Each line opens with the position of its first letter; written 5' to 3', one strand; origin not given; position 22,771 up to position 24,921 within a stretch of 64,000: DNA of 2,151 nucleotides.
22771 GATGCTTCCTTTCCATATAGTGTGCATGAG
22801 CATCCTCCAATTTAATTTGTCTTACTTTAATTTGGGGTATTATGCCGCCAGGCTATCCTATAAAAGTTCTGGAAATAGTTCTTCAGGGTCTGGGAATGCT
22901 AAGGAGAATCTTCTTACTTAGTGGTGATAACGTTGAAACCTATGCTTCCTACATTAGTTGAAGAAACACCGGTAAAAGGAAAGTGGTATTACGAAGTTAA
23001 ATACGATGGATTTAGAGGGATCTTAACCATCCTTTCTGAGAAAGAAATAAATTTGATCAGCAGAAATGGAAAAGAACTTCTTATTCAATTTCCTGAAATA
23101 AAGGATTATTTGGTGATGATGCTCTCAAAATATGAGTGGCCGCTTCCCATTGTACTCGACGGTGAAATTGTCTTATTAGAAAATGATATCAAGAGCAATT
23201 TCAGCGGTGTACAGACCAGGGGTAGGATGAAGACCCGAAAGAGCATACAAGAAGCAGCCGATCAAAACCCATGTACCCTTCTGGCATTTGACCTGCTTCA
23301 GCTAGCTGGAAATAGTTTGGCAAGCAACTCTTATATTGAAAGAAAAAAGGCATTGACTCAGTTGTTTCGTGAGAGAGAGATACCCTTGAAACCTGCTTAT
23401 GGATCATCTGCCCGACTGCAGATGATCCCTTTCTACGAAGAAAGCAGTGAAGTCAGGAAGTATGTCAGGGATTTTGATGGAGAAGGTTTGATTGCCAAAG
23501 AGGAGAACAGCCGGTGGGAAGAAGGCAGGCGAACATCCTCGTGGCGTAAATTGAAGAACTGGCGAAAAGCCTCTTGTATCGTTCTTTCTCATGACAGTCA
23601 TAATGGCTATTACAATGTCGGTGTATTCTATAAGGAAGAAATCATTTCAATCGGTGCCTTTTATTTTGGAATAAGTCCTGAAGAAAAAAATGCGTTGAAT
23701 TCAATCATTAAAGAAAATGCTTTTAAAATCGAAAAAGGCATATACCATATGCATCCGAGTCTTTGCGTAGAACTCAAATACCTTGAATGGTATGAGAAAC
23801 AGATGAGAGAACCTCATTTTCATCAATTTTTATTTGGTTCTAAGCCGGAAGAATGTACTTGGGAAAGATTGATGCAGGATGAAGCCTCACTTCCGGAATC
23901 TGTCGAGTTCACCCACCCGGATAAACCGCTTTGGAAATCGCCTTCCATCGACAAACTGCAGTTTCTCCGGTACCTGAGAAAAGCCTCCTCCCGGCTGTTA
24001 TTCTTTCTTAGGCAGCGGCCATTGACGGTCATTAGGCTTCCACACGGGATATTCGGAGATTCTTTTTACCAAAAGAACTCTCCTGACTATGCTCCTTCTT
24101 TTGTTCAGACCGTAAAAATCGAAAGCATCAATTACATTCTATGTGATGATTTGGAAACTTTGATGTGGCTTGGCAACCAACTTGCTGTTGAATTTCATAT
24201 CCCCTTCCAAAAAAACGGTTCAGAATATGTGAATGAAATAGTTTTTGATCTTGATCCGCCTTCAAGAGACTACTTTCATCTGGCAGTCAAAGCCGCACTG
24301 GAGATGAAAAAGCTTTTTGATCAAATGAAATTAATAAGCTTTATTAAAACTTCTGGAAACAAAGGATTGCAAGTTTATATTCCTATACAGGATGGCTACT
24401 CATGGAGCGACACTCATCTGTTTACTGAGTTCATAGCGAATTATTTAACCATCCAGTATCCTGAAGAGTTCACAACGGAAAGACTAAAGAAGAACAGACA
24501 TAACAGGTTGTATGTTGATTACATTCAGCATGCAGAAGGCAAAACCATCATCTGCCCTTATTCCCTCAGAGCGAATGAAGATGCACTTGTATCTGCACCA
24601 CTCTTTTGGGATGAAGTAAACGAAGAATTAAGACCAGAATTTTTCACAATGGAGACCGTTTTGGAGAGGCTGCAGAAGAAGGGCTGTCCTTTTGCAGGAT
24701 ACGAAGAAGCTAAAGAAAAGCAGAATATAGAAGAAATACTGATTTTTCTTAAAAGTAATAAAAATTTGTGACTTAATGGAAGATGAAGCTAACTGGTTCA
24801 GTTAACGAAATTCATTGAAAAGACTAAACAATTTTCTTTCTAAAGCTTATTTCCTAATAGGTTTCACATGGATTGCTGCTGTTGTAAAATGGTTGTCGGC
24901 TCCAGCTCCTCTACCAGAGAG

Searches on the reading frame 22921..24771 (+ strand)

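Call 63: search_protein_families(library=pfam, max_evalue=1e-8, proteins=[window:22921-24771:+])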
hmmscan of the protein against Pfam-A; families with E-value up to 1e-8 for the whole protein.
window:22921-24771:+ (616 aa): 2 families
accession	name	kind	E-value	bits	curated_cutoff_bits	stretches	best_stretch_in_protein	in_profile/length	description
PF21686.3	LigD_Prim-Pol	-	8.5e-78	261.9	27.4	1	345-591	2-254/254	LigD, primase-polymerase domain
PF01068.26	DNA_ligase_A_M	-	4.1e-30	105.4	26.2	1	19-212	19-204/204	ATP dependent DNA ligase domain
